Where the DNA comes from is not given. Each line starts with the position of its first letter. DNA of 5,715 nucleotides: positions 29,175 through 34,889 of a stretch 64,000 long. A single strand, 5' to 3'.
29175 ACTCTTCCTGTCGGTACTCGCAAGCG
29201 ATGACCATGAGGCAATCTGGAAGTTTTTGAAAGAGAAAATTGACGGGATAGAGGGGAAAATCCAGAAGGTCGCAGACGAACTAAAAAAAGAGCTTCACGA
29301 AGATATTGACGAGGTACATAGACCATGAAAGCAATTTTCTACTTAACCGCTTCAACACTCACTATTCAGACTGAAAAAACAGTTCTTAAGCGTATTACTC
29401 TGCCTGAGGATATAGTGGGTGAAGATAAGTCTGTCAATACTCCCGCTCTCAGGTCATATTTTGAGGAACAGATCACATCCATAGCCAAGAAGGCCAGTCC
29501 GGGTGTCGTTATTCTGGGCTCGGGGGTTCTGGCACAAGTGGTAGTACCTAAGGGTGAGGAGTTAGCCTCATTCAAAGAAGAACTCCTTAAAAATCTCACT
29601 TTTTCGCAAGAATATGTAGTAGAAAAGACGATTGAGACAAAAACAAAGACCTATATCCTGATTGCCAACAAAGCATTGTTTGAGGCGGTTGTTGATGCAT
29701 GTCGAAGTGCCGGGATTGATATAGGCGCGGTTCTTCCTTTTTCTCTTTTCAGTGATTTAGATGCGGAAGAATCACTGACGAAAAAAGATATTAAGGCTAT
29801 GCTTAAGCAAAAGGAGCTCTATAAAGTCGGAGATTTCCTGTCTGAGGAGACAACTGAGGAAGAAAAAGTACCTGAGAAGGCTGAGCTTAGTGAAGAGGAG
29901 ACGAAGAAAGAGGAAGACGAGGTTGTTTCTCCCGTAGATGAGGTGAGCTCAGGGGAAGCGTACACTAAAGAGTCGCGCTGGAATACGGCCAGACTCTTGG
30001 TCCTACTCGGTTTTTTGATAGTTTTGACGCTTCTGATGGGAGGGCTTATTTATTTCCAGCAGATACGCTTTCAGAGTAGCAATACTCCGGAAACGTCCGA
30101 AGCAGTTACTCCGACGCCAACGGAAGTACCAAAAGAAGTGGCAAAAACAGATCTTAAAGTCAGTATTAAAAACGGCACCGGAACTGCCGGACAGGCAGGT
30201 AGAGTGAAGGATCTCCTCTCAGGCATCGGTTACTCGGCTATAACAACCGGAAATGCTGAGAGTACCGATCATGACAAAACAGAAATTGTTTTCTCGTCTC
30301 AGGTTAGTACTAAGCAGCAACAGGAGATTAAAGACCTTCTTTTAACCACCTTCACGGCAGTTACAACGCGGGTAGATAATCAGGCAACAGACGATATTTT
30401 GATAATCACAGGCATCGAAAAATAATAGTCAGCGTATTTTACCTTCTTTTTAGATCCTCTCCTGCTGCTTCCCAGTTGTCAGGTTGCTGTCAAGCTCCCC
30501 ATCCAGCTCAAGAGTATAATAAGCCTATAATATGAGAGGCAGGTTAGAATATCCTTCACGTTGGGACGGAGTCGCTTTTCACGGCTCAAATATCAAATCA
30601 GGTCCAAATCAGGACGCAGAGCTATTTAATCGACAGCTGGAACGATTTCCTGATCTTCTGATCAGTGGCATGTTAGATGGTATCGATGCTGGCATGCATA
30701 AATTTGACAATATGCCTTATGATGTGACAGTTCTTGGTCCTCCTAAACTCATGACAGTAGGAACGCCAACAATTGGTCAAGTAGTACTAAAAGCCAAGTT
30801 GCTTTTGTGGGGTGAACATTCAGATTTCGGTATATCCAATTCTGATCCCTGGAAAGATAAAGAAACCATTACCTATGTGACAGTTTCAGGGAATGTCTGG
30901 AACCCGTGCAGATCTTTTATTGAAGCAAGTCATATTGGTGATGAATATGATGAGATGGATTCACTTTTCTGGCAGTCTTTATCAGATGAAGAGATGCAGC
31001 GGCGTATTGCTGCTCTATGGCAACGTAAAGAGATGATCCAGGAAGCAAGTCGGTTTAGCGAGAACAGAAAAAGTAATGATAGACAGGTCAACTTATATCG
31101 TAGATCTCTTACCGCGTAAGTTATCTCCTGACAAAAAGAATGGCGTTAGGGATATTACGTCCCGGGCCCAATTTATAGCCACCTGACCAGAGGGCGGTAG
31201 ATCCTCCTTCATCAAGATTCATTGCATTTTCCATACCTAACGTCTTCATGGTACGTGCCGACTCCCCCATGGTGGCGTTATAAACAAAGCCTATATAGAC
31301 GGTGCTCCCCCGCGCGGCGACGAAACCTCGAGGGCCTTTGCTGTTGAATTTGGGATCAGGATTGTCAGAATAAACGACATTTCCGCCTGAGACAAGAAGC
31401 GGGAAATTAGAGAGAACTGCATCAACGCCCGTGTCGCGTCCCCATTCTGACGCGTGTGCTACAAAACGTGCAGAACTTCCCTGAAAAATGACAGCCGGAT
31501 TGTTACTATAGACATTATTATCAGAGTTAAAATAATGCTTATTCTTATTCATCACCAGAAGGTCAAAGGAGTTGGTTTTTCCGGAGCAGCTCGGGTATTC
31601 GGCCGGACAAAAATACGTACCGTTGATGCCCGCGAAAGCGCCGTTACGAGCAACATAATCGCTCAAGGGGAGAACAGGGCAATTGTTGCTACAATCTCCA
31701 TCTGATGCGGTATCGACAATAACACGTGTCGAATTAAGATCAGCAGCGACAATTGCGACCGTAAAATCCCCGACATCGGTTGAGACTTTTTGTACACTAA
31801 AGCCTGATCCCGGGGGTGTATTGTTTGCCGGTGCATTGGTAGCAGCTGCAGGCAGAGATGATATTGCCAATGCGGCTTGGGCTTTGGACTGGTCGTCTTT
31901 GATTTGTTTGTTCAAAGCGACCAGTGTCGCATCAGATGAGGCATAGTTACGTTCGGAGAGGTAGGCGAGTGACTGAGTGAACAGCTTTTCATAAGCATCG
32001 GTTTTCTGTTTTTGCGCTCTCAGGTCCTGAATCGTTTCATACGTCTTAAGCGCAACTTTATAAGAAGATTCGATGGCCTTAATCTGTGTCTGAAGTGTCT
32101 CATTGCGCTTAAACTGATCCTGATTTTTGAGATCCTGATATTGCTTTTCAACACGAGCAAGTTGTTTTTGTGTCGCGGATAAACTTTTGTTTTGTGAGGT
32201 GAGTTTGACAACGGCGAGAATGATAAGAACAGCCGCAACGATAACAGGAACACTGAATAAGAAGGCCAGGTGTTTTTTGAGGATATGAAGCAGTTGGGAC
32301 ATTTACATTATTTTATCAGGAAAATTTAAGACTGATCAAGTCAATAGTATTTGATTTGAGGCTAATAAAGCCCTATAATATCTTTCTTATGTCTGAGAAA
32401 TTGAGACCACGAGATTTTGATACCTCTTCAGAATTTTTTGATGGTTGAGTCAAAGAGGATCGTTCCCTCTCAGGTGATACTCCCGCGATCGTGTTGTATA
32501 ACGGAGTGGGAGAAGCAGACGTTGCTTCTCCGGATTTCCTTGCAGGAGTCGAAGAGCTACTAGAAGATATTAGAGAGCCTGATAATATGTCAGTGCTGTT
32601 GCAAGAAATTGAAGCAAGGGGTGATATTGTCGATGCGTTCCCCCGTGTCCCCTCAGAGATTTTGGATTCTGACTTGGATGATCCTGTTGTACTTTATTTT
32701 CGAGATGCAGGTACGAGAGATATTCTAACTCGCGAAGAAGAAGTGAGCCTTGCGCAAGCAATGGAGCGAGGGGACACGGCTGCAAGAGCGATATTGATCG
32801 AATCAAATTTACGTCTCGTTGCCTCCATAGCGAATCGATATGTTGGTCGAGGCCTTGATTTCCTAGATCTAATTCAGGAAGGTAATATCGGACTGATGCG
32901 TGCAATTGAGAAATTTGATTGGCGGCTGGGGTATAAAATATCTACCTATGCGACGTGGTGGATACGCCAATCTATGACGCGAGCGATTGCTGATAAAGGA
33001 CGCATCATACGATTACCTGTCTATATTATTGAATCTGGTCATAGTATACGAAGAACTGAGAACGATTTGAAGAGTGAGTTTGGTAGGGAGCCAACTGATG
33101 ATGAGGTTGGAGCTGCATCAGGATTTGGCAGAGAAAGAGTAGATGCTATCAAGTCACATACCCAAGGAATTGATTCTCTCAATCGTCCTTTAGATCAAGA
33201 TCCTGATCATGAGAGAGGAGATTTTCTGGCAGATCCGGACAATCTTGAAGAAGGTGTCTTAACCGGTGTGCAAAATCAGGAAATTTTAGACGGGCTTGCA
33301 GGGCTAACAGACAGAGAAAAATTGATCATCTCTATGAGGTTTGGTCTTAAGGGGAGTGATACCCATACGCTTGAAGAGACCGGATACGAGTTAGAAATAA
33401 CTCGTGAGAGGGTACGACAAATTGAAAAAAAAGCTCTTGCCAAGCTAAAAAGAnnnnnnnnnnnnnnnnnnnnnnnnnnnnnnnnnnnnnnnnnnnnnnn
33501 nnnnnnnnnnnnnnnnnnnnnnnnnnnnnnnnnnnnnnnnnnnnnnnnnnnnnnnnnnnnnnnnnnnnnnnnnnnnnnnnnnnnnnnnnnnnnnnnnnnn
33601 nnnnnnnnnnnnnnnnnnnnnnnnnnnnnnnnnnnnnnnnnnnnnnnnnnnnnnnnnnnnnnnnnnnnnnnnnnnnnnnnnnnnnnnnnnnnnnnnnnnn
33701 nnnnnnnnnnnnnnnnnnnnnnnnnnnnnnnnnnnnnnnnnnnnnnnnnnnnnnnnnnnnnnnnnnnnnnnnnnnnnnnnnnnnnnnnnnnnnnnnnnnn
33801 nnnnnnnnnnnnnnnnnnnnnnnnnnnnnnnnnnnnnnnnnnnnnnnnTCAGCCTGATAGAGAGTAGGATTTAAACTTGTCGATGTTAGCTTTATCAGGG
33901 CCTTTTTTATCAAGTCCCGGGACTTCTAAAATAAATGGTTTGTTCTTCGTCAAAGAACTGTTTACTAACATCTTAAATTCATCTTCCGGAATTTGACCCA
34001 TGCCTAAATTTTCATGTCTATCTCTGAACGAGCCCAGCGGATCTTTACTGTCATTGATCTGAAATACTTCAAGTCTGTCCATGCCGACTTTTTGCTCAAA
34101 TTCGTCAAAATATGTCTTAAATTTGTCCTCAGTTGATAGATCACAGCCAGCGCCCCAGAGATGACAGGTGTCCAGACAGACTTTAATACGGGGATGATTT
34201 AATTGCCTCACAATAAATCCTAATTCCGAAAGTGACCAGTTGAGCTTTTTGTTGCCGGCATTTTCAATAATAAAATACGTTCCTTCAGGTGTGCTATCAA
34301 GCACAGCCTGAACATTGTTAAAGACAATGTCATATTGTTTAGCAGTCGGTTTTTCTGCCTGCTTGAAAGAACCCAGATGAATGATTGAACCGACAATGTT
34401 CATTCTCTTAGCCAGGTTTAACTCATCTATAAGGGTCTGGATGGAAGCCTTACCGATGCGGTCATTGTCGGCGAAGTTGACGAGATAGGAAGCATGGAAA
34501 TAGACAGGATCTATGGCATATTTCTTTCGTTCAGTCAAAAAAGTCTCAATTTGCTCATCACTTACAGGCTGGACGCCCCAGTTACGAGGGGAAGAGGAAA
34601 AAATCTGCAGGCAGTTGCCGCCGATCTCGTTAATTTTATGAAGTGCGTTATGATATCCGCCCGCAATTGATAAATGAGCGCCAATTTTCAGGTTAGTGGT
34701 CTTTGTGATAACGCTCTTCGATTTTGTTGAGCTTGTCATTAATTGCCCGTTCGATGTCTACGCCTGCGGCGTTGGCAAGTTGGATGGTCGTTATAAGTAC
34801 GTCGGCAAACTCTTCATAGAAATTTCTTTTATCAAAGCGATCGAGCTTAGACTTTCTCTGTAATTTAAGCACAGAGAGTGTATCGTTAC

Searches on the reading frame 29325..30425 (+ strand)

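Call 84: search_protein_families(library=pfam, proteins=[window:29325-30425:+], max_evalue=0.00001)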
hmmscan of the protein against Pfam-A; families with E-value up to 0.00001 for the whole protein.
window:29325-30425:+ (366 aa): 1 family
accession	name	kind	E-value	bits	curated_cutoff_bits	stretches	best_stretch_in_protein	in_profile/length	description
PF13399.11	LytR_C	-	5.2e-10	40.6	22.2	1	276-361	1-81/86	LytR cell envelope-related transcriptional attenuator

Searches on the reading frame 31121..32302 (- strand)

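Call 84: search_protein_families(library=pfam, proteins=[window:31121-32302:-], max_evalue=0.00001)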
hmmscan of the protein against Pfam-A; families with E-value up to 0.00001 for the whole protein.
window:31121-32302:- (393 aa): 1 family
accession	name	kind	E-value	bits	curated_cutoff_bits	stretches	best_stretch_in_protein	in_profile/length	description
PF09992.14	NAGPA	-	5.9e-14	53.1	25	1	221-390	2-168/169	Phosphodiester glycosidase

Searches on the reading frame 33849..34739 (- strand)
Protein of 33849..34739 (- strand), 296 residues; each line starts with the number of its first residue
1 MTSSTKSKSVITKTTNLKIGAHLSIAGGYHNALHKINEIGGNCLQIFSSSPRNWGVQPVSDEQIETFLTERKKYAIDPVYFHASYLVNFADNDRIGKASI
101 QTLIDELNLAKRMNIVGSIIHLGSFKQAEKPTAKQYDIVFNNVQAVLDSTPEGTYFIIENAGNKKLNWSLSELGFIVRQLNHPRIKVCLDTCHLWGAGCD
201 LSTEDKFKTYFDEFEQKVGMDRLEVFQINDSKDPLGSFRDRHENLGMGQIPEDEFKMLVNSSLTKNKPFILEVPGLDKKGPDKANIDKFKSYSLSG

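Call 84: search_protein_families(library=pfam, proteins=[window:33849-34739:-], max_evalue=0.00001)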
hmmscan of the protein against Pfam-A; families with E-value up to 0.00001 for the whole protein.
window:33849-34739:- (296 aa): 1 family
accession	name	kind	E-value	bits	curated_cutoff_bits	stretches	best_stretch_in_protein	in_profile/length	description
PF01261.30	AP_endonuc_2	-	5e-34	118.6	31.1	1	34-277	2-233/249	Xylose isomerase-like TIM barrel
